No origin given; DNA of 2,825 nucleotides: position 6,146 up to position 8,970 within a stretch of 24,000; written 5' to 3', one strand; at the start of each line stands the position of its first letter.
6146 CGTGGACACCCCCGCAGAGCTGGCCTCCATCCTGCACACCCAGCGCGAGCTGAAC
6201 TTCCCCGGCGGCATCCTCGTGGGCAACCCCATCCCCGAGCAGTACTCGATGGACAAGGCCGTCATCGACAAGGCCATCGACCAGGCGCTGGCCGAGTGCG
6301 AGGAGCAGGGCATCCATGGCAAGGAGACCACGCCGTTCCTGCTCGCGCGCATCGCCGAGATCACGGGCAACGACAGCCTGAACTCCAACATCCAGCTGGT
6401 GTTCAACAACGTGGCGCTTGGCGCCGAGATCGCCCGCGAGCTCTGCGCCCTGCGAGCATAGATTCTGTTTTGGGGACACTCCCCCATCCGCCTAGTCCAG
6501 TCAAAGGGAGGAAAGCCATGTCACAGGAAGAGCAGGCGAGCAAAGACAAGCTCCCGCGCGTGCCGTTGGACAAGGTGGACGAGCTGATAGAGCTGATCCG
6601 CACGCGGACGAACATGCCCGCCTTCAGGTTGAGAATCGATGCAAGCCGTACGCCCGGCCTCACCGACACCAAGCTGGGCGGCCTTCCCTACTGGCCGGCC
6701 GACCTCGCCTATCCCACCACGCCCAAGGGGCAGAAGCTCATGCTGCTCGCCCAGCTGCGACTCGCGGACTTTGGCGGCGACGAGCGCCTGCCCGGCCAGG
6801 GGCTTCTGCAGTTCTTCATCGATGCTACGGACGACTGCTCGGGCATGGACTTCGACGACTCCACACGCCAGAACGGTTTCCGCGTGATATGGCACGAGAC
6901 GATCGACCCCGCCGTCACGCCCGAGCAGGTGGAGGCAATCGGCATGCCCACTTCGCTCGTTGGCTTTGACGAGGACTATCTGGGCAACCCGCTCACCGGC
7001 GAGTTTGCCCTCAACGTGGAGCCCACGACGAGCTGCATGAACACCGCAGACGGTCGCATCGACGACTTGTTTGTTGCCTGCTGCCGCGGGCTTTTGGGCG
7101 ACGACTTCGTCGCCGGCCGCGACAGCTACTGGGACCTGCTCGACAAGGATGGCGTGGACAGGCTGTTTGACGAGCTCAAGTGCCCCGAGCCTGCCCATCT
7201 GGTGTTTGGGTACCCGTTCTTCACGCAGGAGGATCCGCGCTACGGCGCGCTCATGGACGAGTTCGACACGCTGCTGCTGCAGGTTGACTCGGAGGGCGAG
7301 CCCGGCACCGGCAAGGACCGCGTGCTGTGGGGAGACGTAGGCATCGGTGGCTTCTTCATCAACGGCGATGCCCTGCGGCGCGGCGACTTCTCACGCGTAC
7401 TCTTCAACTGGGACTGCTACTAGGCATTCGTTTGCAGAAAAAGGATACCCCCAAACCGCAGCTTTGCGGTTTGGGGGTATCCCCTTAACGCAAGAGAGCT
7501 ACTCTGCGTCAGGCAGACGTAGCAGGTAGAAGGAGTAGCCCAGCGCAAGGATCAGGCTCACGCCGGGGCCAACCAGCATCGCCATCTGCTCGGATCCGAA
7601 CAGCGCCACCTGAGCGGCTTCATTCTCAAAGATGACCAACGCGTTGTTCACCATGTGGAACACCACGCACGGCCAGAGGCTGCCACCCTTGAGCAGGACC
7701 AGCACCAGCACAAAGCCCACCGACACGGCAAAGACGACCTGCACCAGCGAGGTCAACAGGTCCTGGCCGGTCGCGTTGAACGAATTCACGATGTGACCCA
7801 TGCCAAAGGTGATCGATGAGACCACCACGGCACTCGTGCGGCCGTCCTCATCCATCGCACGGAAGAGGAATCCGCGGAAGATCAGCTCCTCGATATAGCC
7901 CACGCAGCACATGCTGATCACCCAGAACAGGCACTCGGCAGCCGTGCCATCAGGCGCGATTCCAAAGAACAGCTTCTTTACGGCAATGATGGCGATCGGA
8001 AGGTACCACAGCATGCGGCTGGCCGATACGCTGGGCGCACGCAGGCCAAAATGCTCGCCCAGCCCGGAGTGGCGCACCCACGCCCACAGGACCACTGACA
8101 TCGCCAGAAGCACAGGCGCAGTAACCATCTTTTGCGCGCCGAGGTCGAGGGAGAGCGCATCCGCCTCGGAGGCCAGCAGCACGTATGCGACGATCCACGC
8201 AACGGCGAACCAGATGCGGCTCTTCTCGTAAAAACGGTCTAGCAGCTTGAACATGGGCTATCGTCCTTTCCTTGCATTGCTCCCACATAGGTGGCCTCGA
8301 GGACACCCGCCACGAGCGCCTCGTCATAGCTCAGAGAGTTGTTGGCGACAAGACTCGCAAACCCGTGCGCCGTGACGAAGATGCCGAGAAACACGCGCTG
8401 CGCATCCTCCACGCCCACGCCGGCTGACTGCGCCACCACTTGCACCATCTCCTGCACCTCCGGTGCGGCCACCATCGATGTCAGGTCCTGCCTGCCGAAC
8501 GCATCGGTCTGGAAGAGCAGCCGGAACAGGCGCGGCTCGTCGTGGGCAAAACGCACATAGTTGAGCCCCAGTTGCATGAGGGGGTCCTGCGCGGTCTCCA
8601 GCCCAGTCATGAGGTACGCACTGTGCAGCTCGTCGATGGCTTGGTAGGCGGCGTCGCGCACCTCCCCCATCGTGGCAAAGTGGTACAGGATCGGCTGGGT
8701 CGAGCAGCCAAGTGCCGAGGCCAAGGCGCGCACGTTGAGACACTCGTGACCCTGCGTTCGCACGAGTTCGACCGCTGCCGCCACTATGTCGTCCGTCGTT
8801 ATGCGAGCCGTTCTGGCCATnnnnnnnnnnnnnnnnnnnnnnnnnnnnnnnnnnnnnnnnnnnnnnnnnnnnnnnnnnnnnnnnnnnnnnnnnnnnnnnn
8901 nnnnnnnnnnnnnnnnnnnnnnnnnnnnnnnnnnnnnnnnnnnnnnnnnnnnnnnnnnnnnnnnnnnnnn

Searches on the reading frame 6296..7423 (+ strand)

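Call 5: search_protein_families(library=pfam, proteins=[window:6296-7423:+])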
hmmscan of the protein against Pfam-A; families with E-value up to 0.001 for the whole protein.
window:6296-7423:+ (375 aa): 1 family
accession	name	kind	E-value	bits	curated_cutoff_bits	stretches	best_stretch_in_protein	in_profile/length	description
PF09234.15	DUF1963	-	3.2e-51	175.2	23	1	125-374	1-216/216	Domain of unknown function (DUF1963)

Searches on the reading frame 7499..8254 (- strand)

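Call 5: search_protein_families(library=pfam, proteins=[window:7499-8254:-])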
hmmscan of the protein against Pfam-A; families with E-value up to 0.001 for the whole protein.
window:7499-8254:- (251 aa): 1 family
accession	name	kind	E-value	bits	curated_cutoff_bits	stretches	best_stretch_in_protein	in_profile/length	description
PF02517.21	Rce1-like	-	4.3e-20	72.2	22.4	1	107-206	4-93/93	Type II CAAX prenyl endopeptidase Rce1-like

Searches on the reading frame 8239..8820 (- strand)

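Call 5: search_protein_families(library=pfam, proteins=[window:8239-8820:-])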
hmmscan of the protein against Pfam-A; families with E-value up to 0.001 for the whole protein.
window:8239-8820:- (193 aa): 2 families
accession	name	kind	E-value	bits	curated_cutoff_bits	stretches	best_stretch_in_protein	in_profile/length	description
PF13305.11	TetR_C_33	-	2.2e-09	38.3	26.8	1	81-165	1-88/103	Tetracyclin repressor-like, C-terminal domain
PF00440.29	TetR_N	-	0.00017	21.7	24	1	12-56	1-45/47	Bacterial regulatory proteins, tetR family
